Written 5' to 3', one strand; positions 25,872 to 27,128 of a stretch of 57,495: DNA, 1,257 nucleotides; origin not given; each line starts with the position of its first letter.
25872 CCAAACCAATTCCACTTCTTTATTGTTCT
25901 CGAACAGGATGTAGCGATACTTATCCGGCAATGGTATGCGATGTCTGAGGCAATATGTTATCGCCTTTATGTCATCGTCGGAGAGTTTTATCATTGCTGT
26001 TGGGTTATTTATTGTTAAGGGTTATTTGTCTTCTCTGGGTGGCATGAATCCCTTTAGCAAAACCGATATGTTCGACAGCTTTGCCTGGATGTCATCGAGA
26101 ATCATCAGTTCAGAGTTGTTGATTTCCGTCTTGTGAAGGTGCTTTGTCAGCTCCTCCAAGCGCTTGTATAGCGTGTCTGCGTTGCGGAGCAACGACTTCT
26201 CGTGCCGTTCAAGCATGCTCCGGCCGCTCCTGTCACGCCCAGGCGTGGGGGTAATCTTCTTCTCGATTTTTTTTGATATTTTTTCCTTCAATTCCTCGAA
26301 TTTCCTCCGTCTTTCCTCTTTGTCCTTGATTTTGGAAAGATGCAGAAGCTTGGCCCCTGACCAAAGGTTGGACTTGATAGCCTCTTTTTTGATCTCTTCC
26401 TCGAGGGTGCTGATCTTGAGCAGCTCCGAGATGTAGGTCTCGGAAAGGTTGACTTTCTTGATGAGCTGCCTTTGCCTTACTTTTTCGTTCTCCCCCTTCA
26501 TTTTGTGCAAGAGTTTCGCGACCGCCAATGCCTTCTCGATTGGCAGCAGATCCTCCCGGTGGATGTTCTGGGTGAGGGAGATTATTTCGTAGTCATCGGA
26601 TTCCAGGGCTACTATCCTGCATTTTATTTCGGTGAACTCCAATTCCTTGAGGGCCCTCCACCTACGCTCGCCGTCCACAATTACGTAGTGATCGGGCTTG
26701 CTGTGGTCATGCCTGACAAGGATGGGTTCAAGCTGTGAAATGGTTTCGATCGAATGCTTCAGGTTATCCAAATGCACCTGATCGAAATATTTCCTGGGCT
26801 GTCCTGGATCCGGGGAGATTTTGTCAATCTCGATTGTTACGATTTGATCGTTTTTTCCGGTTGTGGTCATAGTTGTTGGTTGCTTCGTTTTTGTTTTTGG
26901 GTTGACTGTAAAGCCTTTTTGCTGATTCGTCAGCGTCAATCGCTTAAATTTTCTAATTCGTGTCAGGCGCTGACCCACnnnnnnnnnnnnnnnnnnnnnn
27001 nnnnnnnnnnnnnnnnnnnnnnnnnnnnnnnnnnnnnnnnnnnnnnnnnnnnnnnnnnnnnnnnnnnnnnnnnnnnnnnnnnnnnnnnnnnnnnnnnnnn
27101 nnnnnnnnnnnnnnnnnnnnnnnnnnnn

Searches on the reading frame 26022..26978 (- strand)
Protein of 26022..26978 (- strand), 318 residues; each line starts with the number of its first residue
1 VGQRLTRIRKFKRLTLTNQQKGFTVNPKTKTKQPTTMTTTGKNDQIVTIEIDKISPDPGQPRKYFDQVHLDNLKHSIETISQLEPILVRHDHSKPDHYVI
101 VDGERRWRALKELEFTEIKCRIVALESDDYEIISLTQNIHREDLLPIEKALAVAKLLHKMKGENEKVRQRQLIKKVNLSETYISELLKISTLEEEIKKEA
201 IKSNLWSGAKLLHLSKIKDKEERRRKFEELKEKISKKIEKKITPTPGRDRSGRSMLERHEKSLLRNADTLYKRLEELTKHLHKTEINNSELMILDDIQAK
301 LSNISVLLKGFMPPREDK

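Call 5: search_protein_families(library=pfam, proteins=[window:26022-26978:-], max_evalue=0.01)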
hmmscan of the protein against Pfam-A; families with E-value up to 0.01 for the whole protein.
window:26022-26978:- (318 aa): 2 families
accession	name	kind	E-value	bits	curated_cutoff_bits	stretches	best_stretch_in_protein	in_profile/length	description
PF02195.25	ParB_N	-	4.4e-18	65.6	26.3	1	45-140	2-95/95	ParB N-terminal domain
PF17762.8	HTH_ParB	-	9.2e-05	23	22.6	1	142-232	1-85/102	ParB HTH domain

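Call 8: search_protein_families(library=padloc, proteins=[window:26022-26978:-], max_evalue=0.01)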
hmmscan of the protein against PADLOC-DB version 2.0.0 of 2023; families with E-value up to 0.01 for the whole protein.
window:26022-26978:- (318 aa): 2 families
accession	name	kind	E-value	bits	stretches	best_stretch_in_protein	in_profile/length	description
PDLC02811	DpdB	-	0.0012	15.7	1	71-170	88-188/370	DpdB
PDLC03308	MTase_II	-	0.0018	15.4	1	99-129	69-99/419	Type II methyltransferase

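Call 9: search_protein_families(library=ncbifam, proteins=[window:26022-26978:-], max_evalue=0.01)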
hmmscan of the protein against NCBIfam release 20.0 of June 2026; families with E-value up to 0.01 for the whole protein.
window:26022-26978:- (318 aa): 8 families
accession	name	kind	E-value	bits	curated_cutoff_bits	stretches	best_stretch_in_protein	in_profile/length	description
TIGR00180.1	parB_part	domain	8e-33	113.8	58.45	1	46-214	5-171/186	ParB/RepB/Spo0J family partition protein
TIGR04285.1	nucleoid_noc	exception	3.6e-30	105.2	315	1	45-286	1-234/255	nucleoid occlusion protein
TIGR03734.1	PRTRC_parB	hypoth_equivalog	1.7e-19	69.8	278.6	1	60-197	7-141/555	PRTRC system ParB family protein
TIGR03454.1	partition_RepB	equivalog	2.2e-16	60.2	201.5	1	43-190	61-201/325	plasmid partitioning protein RepB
NF010440.0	PRK13866.1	equivalog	2.2e-07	30.4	522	1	69-156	89-175/336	plasmid partitioning protein RepB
NF053625.1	SerKinSerKArch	equivalog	3e-06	26.6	380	1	42-133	12-98/244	ADP-dependent L-serine kinase SerK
NF010406.0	PRK13832.1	subfamily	6.3e-06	25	640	1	45-158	3-117/578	plasmid partitioning protein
NF041060.1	DpdB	equivalog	0.0041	16.1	300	1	80-172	94-185/352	DGQHR domain-containing protein DpdB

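Call 12: find_homologous_proteins(query=window:26022-26978:-)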
Query window:26022-26978:- (318 aa): 62 proteins with E <= 0.001 among 3221 candidates.
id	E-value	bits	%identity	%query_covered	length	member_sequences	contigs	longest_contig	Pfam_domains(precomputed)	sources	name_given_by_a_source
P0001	2.6e-174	597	100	89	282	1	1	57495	PF02195.27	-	-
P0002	6.1e-98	346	63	88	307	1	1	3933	PF02195.27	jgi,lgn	jgi:ParB family chromosome partitioning protein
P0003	1.4e-93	332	60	86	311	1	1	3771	PF02195.27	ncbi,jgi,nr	ncbi:MAG: ParB/RepB/Spo0J family partition protein [Deltaproteobacteria bacterium]|jgi:ParB family c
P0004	1.8e-91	325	59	86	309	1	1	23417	PF02195.27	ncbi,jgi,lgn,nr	ncbi:MAG: ParB/RepB/Spo0J family partition protein [Deltaproteobacteria bacterium]|jgi:ParB family c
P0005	1.9e-80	288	52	87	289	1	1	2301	PF02195.27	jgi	jgi:ParB family chromosome partitioning protein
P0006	2.6e-75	272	55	79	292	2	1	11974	PF02195.27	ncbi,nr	ncbi:MAG: ParB/RepB/Spo0J family partition protein [Deltaproteobacteria bacterium]|nr:ParB/RepB/Spo0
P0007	9.1e-68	247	55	73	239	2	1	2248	PF02195.27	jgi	jgi:ParB/RepB/Spo0J family partition protein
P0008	2.6e-63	232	56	67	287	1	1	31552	PF02195.27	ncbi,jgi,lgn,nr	ncbi:MAG: ParB/RepB/Spo0J family partition protein [Deltaproteobacteria bacterium]|jgi:ParB/RepB/Spo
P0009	8.7e-63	231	60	61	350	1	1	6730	PF02195.27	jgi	jgi:ParB family chromosome partitioning protein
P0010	5.4e-62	228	53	68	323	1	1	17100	PF02195.27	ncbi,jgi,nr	ncbi:MAG: ParB/RepB/Spo0J family partition protein [Deltaproteobacteria bacterium]|jgi:ParB family c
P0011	8.2e-61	224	54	67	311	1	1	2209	PF02195.27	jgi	jgi:ParB family chromosome partitioning protein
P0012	4.3e-60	222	57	64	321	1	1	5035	PF02195.27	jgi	jgi:ParB/RepB/Spo0J family partition protein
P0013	2.0e-59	219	52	71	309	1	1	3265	PF02195.27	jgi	jgi:ParB family chromosome partitioning protein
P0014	1.1e-58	217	46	81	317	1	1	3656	PF17762.9,PF02195.27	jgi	jgi:ParB family chromosome partitioning protein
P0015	5.0e-58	215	57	61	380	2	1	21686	PF02195.27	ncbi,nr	ncbi:MAG: ParB/RepB/Spo0J family partition protein [Deltaproteobacteria bacterium]|nr:ParB/RepB/Spo0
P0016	1.1e-57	214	59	56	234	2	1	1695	PF02195.27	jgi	jgi:ParB family chromosome partitioning protein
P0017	9.2e-57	211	54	61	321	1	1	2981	PF02195.27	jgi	jgi:ParB/RepB/Spo0J family partition protein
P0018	1.3e-55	207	56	61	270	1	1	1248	PF02195.27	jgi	jgi:ParB family chromosome partitioning protein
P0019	3.9e-55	205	50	70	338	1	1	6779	PF02195.27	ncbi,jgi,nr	ncbi:MAG: ParB/RepB/Spo0J family partition protein [Lactobacillales bacterium]|jgi:ParB family chrom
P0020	5.4e-54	202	45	77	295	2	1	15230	PF02195.27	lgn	-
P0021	1.1e-53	201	44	81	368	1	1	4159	PF02195.27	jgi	jgi:ParB family chromosome partitioning protein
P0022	6.7e-53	198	47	68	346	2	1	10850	PF02195.27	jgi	jgi:ParB family chromosome partitioning protein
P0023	5.5e-52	195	47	66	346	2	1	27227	PF02195.27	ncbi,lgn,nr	ncbi:MAG: ParB/RepB/Spo0J family partition protein [Deltaproteobacteria bacterium]|nr:ParB/RepB/Spo0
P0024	1.4e-51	194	52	58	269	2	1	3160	PF02195.27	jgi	jgi:ParB/RepB/Spo0J family partition protein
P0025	1.1e-50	191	46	61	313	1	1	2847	PF02195.27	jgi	jgi:ParB/RepB/Spo0J family partition protein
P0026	7.0e-50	188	48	75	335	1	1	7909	PF17762.9,PF02195.27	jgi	jgi:ParB family chromosome partitioning protein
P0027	1.1e-49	188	47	69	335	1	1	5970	PF17762.9,PF02195.27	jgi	jgi:ParB family chromosome partitioning protein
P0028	1.9e-49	187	51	63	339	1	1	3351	PF17762.9,PF02195.27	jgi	jgi:ParB/RepB/Spo0J family partition protein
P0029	2.0e-49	187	40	85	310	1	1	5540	PF02195.27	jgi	jgi:ParB family chromosome partitioning protein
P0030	3.3e-49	186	46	74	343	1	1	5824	PF17762.9,PF02195.27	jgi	jgi:ParB/RepB/Spo0J family partition protein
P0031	1.0e-47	181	52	63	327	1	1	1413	PF17762.9,PF02195.27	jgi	jgi:ParB/RepB/Spo0J family partition protein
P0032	2.4e-34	137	52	41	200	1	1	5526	PF02195.27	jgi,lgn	jgi:ParB/RepB/Spo0J family partition protein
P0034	2.6e-17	81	42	36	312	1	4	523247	PF17762.9,PF02195.27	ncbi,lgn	ncbi:MAG: ParB/RepB/Spo0J family partition protein [Candidatus Paceibacterota bacterium]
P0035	1.3e-12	66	33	56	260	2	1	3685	PF17762.9,PF02195.27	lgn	-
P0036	3.5e-12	64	33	64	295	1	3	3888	PF17762.9,PF02195.27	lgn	-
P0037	6.5e-12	64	34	62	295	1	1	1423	PF17762.9,PF02195.27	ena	-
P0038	1.0e-11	63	28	86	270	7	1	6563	PF17762.9,PF02195.27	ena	-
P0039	1.1e-11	63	31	51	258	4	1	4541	PF17762.9,PF02195.27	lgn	-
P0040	2.7e-11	62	33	62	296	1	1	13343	PF02195.27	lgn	-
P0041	3.9e-11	61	33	61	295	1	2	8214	PF17762.9,PF02195.27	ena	-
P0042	1.5e-10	59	39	36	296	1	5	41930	PF02195.27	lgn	-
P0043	2.1e-10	59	38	45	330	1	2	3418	PF02195.27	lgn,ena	-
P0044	7.1e-10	57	41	37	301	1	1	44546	PF02195.27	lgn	-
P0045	1.1e-9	56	31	54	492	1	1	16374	PF17762.9,PF02195.27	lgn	-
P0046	1.2e-9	56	38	36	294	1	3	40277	PF02195.27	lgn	-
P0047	1.3e-9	56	34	47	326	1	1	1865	PF02195.27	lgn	-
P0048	4.4e-9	54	36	34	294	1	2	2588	PF02195.27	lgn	-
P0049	1.1e-8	53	45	24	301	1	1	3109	PF02195.27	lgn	-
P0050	3.5e-8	51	37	28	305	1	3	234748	PF02195.27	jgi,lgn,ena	-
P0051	8.5e-8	50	30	55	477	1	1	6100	PF17762.9,PF02195.27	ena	-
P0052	9.1e-8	50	36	34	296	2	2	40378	PF02195.27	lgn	-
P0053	7.7e-7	47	33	45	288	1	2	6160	PF02195.27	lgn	-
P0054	1.0e-6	46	29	58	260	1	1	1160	PF17762.9,PF02195.27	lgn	-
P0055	1.8e-6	46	36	38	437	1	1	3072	PF17762.9,PF02195.27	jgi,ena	-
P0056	4.7e-6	44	35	34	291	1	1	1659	PF02195.27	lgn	-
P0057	7.7e-6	44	27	47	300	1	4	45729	PF02195.27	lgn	-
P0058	1.2e-5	43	32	34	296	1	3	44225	PF02195.27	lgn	-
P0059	4.5e-5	41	35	36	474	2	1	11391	PF17762.9,PF02195.27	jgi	-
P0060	1.9e-4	39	43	24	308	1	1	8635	PF02195.27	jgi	jgi:ParB family chromosome partitioning protein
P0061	4.1e-4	38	36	24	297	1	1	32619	PF17762.9,PF02195.27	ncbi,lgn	-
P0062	9.4e-4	37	31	44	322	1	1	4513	PF02195.27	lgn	-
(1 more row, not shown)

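Call 14: find_encoding_contigs(protein=P0004, flank=10000, max_places=3)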
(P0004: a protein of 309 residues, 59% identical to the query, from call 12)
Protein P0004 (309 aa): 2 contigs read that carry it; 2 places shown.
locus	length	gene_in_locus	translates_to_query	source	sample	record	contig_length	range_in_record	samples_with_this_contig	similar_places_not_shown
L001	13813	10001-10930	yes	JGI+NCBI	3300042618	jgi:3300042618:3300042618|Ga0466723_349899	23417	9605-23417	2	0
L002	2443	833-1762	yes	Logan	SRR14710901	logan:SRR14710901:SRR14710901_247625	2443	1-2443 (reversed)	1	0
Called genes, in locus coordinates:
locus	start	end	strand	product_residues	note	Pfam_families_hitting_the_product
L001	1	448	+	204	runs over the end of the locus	PF04381:RdgC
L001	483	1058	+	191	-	-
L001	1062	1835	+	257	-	PF01553:Acyltransferase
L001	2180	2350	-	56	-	-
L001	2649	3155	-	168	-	-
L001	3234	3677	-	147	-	-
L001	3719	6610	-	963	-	PF08447:PAS_3, PF00512:HisKA, PF02518:HATPase_c, PF00072:Response_reg, PF23198:PDE8A_N (faint), PF00072:Response_reg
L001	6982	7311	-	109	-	-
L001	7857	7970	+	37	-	-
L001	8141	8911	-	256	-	PF03848:TehB (weak), PF05175:MTS (weak), PF06325:PrmA (weak), PF00398:RrnaAD (weak), PF01209:Ubie_methyltran (weak), PF13847:Methyltransf_31, PF08241:Methyltransf_11, PF13649:Methyltransf_25, +4 more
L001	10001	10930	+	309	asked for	PF02195:ParB_N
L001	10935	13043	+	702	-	PF01555:N6_N4_Mtase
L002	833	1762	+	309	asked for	PF02195:ParB_N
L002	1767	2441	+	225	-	?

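Call 15: find_encoding_contigs(protein=P0008, flank=10000, max_places=3)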
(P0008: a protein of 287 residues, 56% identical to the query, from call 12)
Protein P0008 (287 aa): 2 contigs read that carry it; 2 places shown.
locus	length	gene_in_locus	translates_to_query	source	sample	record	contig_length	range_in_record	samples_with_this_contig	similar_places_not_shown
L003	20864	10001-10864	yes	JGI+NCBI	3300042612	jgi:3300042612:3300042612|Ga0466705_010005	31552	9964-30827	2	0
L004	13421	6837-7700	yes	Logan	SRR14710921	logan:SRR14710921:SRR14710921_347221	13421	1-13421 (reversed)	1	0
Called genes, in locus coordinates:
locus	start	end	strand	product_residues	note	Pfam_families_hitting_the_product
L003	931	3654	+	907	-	PF05157:MshEN, PF00437:T2SSE, PF00027:cNMP_binding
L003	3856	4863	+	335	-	PF01297:ZnuA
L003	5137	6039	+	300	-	PF02463:SMC_N (faint), PF00005:ABC_tran, PF13304:AAA_21 (faint)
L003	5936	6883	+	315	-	PF00950:ABC-3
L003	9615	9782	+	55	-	-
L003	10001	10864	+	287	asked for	PF02195:ParB_N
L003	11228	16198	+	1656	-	PF13156:Mrr_cat_2, PF00270:DEAD, PF04851:ResIII, PF00271:Helicase_C, PF22240:ISP_coupler, PF07669:Eco57I (weak), PF18135:Type_ISP_C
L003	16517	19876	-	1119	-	PF03797:Autotransporter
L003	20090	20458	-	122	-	-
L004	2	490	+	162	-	?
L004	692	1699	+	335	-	PF01297:ZnuA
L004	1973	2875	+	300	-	PF02463:SMC_N (faint), PF00005:ABC_tran, PF13304:AAA_21 (faint)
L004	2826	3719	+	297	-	PF00950:ABC-3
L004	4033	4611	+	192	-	-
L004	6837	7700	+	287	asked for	PF02195:ParB_N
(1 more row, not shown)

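Call 16: find_encoding_contigs(protein=P0023, flank=10000, max_places=3)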
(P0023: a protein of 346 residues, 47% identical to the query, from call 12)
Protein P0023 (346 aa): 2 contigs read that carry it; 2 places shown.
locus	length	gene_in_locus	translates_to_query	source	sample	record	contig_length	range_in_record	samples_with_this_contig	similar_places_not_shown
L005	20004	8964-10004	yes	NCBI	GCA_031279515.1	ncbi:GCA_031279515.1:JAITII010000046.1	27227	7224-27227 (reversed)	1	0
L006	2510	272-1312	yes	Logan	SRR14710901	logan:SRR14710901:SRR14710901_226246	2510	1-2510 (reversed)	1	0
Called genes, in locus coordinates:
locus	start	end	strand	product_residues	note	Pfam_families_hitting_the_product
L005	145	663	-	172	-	-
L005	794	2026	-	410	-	PF00149:Metallophos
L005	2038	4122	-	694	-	PF02092:tRNA_synt_2f, PF05746:DALR_1 (weak)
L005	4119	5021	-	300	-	PF02091:tRNA-synt_2e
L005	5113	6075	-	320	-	-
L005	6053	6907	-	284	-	PF02591:Zn_ribbon_9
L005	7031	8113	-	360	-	PF01784:DUF34_NIF3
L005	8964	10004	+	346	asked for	PF02195:ParB_N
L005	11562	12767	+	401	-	PF28597:T2SSF_N, PF00482:T2SSF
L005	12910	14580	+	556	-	PF25323:6TM_PilS, PF00989:PAS, PF08448:PAS_4 (faint), PF13426:PAS_9 (weak), PF00512:HisKA, PF02518:HATPase_c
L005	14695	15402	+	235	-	PF03358:FMN_red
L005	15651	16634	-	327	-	PF00877:NLPC_P60, PF01476:LysM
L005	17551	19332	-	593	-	PF05524:PEP-utilisers_N, PF00391:PEP-utilizers, PF02896:PEP-utilizers_C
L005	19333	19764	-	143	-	PF00381:PTS-HPr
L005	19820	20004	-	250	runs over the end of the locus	PF03613:EIID-AGA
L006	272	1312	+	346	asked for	PF02195:ParB_N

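Call 19: find_related_loci(query=A1, collection=genome_contigs, flank=10000)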
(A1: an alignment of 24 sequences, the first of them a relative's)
Query A1 (282 aa) in genome_contigs; peptide patterns used: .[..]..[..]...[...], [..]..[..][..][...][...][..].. (x = any residue, [..] = any of these).
199 stretches matched a pattern; 130 encode a relative of the query (tblastn E <= 1e-3); the best 80 are kept; 80 distinct loci.
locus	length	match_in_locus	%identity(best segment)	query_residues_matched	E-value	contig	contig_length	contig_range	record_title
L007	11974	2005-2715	58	7-243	3e-82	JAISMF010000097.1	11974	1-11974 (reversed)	MAG: Deltaproteobacteria bacterium isolate Im510_bin21 k119_635054, whole genome shotgun sequence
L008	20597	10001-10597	58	7-205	2e-70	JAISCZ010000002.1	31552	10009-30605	MAG: Deltaproteobacteria bacterium isolate Gx485_bin108 k119_3483003, whole genome shotgun sequence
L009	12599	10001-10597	56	8-206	2e-66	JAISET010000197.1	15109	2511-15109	MAG: Deltaproteobacteria bacterium isolate Gx485_bin207 k119_2586837, whole genome shotgun sequence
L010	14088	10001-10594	57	7-204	1e-65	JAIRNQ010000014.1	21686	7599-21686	MAG: Deltaproteobacteria bacterium isolate Cd354_bin42 k119_1857343, whole genome shotgun sequence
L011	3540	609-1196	52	10-205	2e-63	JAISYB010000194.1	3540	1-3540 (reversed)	MAG: Streptococcaceae bacterium isolate Nc350_bin205 k119_3535159, whole genome shotgun sequence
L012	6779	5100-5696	53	3-201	9e-63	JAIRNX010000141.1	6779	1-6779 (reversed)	MAG: Lactobacillales bacterium isolate Cd354_bin51 k119_2493867, whole genome shotgun sequence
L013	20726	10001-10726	51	9-247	1e-60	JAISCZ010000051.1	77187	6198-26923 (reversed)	MAG: Deltaproteobacteria bacterium isolate Gx485_bin108 k119_2693783, whole genome shotgun sequence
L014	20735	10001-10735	45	2-246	3e-60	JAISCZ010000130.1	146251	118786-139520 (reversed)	MAG: Deltaproteobacteria bacterium isolate Gx485_bin108 k119_724475, whole genome shotgun sequence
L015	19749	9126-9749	48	1-201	7e-60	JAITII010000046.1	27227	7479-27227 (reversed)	MAG: Deltaproteobacteria bacterium isolate Pcl387_bin105 k119_477343, whole genome shotgun sequence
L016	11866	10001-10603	50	2-201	2e-59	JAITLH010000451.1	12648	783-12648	MAG: Deltaproteobacteria bacterium isolate Pcl387_bin95 k119_855725, whole genome shotgun sequence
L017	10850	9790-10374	51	10-204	1e-59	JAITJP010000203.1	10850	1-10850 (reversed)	MAG: Deltaproteobacteria bacterium isolate Pcl387_bin177 k119_953113, whole genome shotgun sequence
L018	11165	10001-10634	62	2-206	3e-45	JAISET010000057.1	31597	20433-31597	MAG: Deltaproteobacteria bacterium isolate Gx485_bin207 k119_4564839, whole genome shotgun sequence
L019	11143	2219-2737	37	10-189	4e-24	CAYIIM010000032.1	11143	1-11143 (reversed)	MAG TPA_asm: uncultured Candidatus Saccharibacteria bacterium isolate ERP119705_co24_121 genome assembly, contig: NODE_8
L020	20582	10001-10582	33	10-209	3e-22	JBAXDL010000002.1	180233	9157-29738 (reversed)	MAG: bacterium isolate ELA218 MAG218_2, whole genome shotgun sequence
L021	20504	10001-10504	35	10-183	1e-20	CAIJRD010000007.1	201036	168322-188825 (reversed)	MAG: uncultured Sinobacteraceae bacterium isolate MJ130729B_bin-348 genome assembly, contig: bin-348:07/20, whole genome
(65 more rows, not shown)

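Call 20: find_related_loci(query=A1, collection=metagenome_contigs, flank=10000)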
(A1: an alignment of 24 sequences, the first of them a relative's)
Query A1 (282 aa) in metagenome_contigs; peptide patterns used: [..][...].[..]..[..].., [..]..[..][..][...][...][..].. (x = any residue, [..] = any of these).
343 stretches matched a pattern; 82 encode a relative of the query (tblastn E <= 1e-3); the best 80 are kept; 80 distinct loci.
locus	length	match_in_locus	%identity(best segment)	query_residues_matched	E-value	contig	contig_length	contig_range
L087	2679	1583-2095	39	10-171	6e-25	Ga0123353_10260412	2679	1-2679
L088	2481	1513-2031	37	10-189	1e-24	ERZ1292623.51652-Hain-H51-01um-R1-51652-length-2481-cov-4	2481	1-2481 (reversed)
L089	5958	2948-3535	33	15-212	2e-21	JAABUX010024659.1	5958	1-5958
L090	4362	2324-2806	36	17-183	1e-20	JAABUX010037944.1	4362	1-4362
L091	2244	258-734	34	3-162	6e-20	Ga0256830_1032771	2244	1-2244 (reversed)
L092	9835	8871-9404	32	2-186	5e-19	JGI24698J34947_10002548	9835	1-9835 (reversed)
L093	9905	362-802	35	10-162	5e-19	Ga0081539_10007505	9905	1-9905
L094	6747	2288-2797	32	11-186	1e-18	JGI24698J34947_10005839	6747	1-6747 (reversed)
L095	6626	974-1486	30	11-185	5e-18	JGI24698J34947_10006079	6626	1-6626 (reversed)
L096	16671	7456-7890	33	13-162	2e-17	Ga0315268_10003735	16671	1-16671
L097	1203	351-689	38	10-120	2e-17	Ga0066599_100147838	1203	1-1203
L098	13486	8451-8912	31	3-160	8e-17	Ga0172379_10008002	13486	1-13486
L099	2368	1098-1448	38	7-120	2e-15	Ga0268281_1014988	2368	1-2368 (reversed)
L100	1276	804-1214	35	2-154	2e-15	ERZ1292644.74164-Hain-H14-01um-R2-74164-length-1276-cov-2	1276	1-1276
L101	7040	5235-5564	39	10-120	3e-15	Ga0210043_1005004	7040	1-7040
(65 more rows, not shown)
